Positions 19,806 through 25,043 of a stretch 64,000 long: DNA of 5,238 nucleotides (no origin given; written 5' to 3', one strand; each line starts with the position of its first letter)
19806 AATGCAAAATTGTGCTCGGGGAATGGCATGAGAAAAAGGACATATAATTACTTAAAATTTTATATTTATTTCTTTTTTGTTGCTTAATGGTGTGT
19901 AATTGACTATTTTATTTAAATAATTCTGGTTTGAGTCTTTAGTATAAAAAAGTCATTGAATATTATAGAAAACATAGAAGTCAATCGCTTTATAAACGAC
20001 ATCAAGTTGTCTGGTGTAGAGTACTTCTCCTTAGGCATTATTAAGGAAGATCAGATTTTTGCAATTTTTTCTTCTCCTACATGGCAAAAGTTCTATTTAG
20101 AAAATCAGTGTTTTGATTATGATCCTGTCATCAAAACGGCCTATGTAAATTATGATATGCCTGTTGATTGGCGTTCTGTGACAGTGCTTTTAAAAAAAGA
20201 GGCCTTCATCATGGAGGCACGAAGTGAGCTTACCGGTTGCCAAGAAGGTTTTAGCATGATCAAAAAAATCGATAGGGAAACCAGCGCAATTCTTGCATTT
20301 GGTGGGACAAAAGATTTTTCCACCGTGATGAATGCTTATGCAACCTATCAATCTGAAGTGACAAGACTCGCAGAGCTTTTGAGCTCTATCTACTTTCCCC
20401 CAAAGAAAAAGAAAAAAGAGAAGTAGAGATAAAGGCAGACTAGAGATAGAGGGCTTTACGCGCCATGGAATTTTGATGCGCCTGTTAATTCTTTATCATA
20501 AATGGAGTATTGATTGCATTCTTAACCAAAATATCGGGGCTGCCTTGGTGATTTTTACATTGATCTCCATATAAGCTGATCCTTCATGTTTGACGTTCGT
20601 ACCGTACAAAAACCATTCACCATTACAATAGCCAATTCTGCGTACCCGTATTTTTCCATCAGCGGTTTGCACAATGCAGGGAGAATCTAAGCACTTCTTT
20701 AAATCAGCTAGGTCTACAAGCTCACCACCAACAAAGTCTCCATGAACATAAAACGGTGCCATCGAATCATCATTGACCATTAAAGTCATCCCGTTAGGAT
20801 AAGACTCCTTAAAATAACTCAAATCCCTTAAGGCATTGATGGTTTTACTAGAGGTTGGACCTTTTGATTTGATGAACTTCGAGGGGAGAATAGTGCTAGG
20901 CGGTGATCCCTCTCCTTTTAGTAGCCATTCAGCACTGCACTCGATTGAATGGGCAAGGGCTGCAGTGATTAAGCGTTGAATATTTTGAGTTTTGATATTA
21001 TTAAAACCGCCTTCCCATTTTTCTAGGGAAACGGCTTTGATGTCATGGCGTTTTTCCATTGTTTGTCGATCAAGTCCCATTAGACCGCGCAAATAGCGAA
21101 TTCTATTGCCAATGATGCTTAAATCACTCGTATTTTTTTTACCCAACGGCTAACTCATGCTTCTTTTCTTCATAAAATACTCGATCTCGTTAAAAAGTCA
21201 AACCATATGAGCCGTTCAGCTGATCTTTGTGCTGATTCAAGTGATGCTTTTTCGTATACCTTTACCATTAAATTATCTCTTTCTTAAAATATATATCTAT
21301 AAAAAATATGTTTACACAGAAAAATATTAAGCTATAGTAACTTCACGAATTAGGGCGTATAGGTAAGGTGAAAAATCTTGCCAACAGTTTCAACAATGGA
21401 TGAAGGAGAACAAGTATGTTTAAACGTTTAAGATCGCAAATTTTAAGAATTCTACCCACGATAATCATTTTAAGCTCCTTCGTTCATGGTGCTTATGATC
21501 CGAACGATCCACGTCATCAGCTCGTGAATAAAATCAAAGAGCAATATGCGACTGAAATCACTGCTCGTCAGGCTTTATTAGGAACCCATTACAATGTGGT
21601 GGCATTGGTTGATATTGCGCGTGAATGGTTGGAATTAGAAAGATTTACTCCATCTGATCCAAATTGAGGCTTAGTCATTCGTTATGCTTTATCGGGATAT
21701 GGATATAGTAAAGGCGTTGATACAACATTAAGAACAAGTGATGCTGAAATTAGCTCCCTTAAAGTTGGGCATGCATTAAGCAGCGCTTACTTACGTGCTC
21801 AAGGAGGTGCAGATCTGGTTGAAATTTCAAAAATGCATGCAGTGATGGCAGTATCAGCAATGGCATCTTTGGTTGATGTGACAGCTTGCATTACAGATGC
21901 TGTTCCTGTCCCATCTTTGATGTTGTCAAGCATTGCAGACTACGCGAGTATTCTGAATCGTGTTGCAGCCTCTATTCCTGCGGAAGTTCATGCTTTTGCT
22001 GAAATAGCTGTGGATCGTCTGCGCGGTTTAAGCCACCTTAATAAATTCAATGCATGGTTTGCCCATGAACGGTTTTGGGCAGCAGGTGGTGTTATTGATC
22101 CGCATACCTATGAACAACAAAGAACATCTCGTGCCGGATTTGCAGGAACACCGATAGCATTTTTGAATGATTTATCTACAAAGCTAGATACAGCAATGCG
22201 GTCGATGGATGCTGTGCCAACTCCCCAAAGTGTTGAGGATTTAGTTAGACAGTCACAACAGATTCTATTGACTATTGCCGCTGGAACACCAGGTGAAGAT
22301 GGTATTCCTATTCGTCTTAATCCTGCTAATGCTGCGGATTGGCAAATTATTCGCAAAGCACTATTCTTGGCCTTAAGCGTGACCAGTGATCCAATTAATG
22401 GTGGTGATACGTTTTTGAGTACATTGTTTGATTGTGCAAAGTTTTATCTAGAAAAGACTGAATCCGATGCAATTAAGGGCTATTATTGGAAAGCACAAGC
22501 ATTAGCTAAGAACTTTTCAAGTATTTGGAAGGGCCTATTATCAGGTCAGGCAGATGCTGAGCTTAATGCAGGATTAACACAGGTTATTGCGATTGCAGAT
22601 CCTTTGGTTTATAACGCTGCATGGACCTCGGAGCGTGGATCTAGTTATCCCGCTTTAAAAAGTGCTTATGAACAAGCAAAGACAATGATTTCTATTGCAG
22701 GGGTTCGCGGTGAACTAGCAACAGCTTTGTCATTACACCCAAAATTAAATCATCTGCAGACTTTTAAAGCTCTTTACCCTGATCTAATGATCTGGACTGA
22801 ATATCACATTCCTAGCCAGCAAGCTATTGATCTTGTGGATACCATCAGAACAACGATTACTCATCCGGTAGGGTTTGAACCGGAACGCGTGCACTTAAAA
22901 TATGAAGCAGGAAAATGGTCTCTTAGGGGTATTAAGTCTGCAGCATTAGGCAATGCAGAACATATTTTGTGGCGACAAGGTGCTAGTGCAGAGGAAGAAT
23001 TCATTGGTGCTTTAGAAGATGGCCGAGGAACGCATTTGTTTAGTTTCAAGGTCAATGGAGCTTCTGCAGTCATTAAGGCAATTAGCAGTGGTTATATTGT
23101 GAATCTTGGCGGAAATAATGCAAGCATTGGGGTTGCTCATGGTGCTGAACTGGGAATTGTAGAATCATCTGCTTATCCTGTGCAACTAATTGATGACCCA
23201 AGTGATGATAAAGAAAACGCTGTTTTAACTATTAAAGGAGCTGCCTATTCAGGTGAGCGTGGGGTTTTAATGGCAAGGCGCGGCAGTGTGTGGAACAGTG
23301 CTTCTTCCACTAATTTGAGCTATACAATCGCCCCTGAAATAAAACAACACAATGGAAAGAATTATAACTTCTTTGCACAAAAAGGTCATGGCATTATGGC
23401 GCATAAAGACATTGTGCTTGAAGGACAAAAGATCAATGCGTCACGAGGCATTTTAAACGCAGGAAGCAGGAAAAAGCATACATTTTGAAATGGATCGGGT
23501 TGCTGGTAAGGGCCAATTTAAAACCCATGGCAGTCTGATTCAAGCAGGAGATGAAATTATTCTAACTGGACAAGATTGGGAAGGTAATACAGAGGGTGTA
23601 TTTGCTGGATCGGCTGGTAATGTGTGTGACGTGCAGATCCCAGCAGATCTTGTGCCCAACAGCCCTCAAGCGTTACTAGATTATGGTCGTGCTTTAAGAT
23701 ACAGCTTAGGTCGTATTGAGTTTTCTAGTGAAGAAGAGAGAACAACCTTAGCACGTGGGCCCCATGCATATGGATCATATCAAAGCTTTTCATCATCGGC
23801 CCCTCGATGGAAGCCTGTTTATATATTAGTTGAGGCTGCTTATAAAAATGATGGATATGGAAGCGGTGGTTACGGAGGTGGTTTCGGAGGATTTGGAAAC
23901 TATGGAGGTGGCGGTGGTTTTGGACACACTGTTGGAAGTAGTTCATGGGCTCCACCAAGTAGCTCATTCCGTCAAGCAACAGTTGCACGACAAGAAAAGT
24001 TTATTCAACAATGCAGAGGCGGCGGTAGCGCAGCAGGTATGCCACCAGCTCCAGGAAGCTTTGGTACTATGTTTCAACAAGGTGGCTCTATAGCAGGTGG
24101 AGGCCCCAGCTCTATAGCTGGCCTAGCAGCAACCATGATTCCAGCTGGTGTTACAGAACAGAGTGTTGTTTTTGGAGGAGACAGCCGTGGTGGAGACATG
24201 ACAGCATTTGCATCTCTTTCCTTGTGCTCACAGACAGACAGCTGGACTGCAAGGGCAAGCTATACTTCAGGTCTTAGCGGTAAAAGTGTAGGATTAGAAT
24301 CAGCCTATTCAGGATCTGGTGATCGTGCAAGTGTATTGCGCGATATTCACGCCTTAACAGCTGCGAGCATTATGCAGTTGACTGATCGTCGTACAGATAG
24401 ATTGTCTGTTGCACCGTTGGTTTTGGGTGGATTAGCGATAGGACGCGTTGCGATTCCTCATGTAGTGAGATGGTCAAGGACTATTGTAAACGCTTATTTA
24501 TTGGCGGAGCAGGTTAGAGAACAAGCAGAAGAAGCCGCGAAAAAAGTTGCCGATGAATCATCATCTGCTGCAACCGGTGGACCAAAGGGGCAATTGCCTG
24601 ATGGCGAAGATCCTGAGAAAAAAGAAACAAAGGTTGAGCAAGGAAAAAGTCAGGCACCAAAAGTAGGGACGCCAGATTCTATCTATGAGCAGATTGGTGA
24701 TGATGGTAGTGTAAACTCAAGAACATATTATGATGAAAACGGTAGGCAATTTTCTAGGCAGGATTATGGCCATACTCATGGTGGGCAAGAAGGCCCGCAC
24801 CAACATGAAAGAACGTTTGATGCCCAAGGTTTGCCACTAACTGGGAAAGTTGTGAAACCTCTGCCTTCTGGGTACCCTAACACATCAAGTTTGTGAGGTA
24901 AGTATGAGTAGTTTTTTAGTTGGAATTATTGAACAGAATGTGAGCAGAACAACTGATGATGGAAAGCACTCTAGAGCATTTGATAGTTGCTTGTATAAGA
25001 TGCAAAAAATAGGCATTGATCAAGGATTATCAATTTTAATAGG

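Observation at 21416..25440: Secreted bacteriocin/polymorphic-toxin-like giant gene with a Gly-rich tract and downstream immunity-like gene, broken in two places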

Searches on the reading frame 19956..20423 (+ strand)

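Call 6: search_protein_families(library=pfam, max_evalue=1, proteins=[window:19956-20423:+])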
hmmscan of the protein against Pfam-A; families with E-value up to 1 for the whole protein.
window:19956-20423:+ (156 aa): 1 family
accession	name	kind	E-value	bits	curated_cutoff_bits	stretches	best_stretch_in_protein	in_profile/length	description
PF03472.21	Autoind_bind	-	2e-06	27.8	23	1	18-120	15-124/149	Autoinducer binding domain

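Call 7: search_protein_families(library=ncbifam, max_evalue=1, proteins=[window:19956-20423:+])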
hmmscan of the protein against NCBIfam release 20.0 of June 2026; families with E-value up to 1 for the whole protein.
window:19956-20423:+ (156 aa): 0 families

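Call 93: search_protein_families(library=padloc, max_evalue=0.001, proteins=[window:19956-20423:+])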
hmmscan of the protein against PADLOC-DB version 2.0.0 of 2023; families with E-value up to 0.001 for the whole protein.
window:19956-20423:+ (156 aa): 0 families

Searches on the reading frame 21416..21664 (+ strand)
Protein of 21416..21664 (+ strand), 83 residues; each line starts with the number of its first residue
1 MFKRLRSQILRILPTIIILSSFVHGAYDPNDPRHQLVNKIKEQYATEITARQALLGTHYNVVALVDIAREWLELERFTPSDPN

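Call 6: search_protein_families(library=pfam, max_evalue=1, proteins=[window:21416-21664:+])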
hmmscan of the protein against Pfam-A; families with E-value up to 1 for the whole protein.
window:21416-21664:+ (83 aa): 0 families

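Call 7: search_protein_families(library=ncbifam, max_evalue=1, proteins=[window:21416-21664:+])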
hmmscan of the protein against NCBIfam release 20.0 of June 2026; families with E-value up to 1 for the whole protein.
window:21416-21664:+ (83 aa): 1 family
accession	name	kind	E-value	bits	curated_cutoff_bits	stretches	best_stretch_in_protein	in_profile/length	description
NF009006.1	PRK12351.1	equivalog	0.14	10.5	550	1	12-51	250-289/376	bifunctional 2-methylcitrate synthase/citrate synthase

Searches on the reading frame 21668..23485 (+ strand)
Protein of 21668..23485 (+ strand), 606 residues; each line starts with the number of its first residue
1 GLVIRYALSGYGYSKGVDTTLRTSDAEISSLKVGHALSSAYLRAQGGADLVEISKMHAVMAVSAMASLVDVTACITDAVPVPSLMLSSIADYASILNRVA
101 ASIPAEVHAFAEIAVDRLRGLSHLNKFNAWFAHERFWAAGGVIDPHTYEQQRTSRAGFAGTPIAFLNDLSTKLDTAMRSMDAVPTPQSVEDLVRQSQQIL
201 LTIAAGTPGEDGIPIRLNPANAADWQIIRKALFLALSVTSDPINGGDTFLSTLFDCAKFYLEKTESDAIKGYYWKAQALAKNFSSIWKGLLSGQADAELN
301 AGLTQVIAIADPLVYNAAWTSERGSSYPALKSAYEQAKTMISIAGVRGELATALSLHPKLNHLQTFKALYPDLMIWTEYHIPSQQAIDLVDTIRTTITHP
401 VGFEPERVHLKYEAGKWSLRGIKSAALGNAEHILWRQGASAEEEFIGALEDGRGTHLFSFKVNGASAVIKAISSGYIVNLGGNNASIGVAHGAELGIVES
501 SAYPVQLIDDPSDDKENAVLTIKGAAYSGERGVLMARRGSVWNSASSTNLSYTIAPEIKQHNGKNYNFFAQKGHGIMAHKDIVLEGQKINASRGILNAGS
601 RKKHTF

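Call 6: search_protein_families(library=pfam, max_evalue=1, proteins=[window:21668-23485:+])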
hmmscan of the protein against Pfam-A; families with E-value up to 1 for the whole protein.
window:21668-23485:+ (606 aa): 0 families

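Call 7: search_protein_families(library=ncbifam, max_evalue=1, proteins=[window:21668-23485:+])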
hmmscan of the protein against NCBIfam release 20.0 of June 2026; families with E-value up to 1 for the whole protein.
window:21668-23485:+ (606 aa): 0 families

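Call 58: list_cluster_members(proteins=[window:21833-23485:+, window:23490-24893:+, window:24904-25437:+, window:21416-21664:+])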
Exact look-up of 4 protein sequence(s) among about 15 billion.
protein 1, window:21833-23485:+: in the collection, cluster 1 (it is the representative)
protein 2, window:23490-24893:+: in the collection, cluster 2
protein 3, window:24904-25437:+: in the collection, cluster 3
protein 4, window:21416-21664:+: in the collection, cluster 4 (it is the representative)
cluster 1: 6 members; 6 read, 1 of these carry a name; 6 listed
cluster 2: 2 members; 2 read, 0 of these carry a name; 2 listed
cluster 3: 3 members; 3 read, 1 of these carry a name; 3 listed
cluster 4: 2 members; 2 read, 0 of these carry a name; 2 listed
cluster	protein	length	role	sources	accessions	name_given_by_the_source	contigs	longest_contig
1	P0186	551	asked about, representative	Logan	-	-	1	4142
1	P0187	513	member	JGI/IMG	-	hypothetical protein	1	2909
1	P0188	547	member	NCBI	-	-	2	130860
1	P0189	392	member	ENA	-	-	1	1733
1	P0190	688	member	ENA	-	-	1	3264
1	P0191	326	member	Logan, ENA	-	-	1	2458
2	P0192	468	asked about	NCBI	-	-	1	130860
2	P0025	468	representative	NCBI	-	-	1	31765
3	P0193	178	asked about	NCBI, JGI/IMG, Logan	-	-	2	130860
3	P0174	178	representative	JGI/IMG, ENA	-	hypothetical protein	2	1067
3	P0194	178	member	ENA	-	-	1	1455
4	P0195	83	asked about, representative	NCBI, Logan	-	-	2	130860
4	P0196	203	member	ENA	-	-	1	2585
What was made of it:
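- The exact broken ORFs (83 aa, 551 aa) are also recorded from Logan assemblies (call 58).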

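Call 81: search_protein_families(library=phrogs, max_evalue=0.001, proteins=[window:21668-23485:+])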
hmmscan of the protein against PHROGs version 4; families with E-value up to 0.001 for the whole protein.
window:21668-23485:+ (606 aa): 0 families

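Call 93: search_protein_families(library=padloc, max_evalue=0.001, proteins=[window:21668-23485:+])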
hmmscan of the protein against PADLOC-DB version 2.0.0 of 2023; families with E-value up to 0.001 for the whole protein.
window:21668-23485:+ (606 aa): 0 families

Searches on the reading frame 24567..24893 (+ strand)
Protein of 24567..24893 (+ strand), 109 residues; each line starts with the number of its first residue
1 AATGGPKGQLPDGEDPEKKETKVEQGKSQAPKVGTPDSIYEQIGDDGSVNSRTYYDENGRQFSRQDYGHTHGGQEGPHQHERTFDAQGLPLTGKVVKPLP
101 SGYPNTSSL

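Call 30: search_protein_representatives(protein=window:24567-24893:+)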
Query: 109 residues. Proteins with E-value up to 0.001 (for the whole library): 172; up to 1e-10: 78; up to 1e-30: 4. The best 150 are listed.
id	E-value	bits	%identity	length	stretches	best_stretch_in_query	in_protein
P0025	1.2e-65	235.3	100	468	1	1-109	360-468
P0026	8.0e-50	184.3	79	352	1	1-109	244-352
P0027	1.1e-36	142.0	72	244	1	1-108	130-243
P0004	2.7e-35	137.5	70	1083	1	1-109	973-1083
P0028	3.7e-30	120.9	63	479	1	4-108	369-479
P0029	8.4e-26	106.9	53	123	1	7-108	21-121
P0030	3.4e-25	105.0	54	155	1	9-106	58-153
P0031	4.5e-25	104.6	57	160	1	20-106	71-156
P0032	1.6e-24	102.8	54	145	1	18-106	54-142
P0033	2.2e-24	102.3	55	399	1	8-107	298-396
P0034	2.6e-24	102.1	54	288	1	19-106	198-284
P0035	2.6e-23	98.9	54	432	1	17-107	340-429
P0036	3.4e-23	98.5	59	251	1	16-103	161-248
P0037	4.0e-23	98.3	55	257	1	20-107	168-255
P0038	4.5e-23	98.1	62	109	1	19-109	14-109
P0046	8.0e-21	90.9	52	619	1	8-106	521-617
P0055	4.6e-19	85.2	53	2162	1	23-106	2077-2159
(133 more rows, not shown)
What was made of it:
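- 24642..24893 (+): Ntox24-like toxin domain, a predicted metal-independent RNase. Conserved residues include His at 24777-79, 24798-800 and 24804-06. Exhaustive phmmer search: 172 hits, all at protein C-termini (call 30).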

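Call 34: search_protein_families(library=pfam, alignment_id=A3, max_evalue=0.001)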
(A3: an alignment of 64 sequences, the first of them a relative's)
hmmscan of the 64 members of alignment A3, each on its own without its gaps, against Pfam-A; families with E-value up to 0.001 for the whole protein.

A. member 1, P0025 (468 aa): 1 family
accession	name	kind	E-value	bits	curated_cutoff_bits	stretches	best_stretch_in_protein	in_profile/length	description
PF15529.11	Ntox24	-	0.00015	22.5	24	1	388-455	13-81/91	Bacterial toxin 24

B. families by the number of members that match (of 64 scanned): 23 families
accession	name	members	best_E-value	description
PF15529.11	Ntox24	18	4.7e-09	Bacterial toxin 24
PF05593.20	RHS_repeat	10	6.6e-86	RHS Repeat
PF07591.16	PT-HINT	10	2.4e-34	Pretoxin HINT domain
PF14890.11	Intein_splicing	7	8.4e-13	Intein splicing domain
PF13403.11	Hint_2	7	1.6e-09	Hint domain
PF04829.18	PT-VENN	5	2.3e-15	Pre-toxin domain with VENN motif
PF25023.1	TEN_YD-shell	5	3.3e-10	Teneurin YD-shell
PF03527.20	RHS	4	8.7e-17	RHS protein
PF13517.12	FG-GAP_3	3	3.7e-74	FG-GAP-like repeat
PF01839.29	FG-GAP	3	1.6e-48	FG-GAP repeat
PF20148.4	DUF6531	3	4.7e-25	Domain of unknown function (DUF6531)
PF03534.18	SpvB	2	7.9e-10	Salmonella virulence plasmid 65kDa B protein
PF08517.17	AXH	2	1.3e-05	Ataxin-1 and HBP1 module (AXH)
PF01079.26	Hint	2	2.4e-05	Hint module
PF12256.14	TcdB_toxin_midN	1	4.4e-20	Insecticide toxin TcdB middle/N-terminal region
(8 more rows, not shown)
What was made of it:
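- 24642..24893 (+): 18 of 64 relatives scanned hit Ntox24, best E=4.7e-9, and several sit on RHS, PT-HINT or PT-VENN scaffolds (call 34).
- On Ntox24 (PF15529): 18 of 64 relatives found by exhaustive phmmer hit Ntox24, best E=4.7e-9 (calls 30, 34).
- Closest known: CdiA/CdiB contact-dependent inhibition and Rhs toxins. Same: The same Ntox24-type tip is found on Rhs, HINT and VENN proteins (call 34).
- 172 C-terminal relatives, some on Rhs, HINT or VENN scaffolds (calls 30, 34).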

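Call 62: find_encoding_contigs(protein=P0025, flank=6000, max_places=3)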
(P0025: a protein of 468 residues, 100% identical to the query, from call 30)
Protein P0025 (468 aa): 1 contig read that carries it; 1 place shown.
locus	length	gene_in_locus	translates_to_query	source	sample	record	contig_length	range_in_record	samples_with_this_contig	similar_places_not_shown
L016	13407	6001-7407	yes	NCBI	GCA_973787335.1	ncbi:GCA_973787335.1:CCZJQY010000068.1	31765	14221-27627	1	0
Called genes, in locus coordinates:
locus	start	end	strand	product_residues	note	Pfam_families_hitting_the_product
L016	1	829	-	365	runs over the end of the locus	PF01926:MMR_HSR1, PF02421:FeoB_N, PF06071:YchF-GTPase_C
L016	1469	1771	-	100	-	-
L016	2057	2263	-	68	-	-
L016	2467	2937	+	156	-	PF03472:Autoind_bind (weak)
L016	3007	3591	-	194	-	-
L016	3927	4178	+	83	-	-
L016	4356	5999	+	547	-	-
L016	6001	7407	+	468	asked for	-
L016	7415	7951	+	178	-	-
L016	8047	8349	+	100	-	-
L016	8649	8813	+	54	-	-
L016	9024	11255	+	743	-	PF12969:DUF3857, PF10754:DUF2569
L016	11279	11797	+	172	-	-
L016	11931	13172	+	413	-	PF13173:AAA_14, PF13635:DUF4143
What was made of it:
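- Gene callers annotate them separately (calls 58, 62).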

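Call 97: find_encoding_contigs(protein=P0046, flank=3000, max_places=1)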
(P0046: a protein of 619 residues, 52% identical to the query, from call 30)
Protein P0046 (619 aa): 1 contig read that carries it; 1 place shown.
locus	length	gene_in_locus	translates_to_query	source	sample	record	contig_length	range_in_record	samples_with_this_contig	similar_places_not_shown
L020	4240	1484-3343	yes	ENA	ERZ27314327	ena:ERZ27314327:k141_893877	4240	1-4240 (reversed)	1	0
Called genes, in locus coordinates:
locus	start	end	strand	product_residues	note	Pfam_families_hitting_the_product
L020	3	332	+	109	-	?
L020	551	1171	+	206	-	PF00929:RNase_T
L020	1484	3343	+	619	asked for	PF25023:TEN_YD-shell (faint)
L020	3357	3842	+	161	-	-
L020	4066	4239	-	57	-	?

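Call 99: find_encoding_contigs(protein=P0055, flank=3000, max_places=1)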
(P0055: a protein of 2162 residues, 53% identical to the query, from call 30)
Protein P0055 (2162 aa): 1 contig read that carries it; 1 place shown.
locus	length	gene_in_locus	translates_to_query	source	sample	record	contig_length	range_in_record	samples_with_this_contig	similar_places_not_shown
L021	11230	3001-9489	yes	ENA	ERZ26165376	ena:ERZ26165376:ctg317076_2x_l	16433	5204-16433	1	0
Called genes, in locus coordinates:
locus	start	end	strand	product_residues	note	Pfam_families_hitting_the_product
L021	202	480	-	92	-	-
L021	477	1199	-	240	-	PF08843:AbiEii (faint)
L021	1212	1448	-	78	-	-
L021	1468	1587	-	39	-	-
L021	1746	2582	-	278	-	PF13276:HTH_21, PF00665:rve, PF13683:rve_3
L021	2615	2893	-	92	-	PF01527:HTH_Tnp_1, PF13384:HTH_23, PF13518:HTH_28 (weak), PF13551:HTH_29 (weak)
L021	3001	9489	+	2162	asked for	PF05593:RHS_repeat, PF13517:FG-GAP_3, PF13517:FG-GAP_3, PF13517:FG-GAP_3, PF05593:RHS_repeat, PF25023:TEN_YD-shell, PF05593:RHS_repeat, PF25023:TEN_YD-shell, +3 more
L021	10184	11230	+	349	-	?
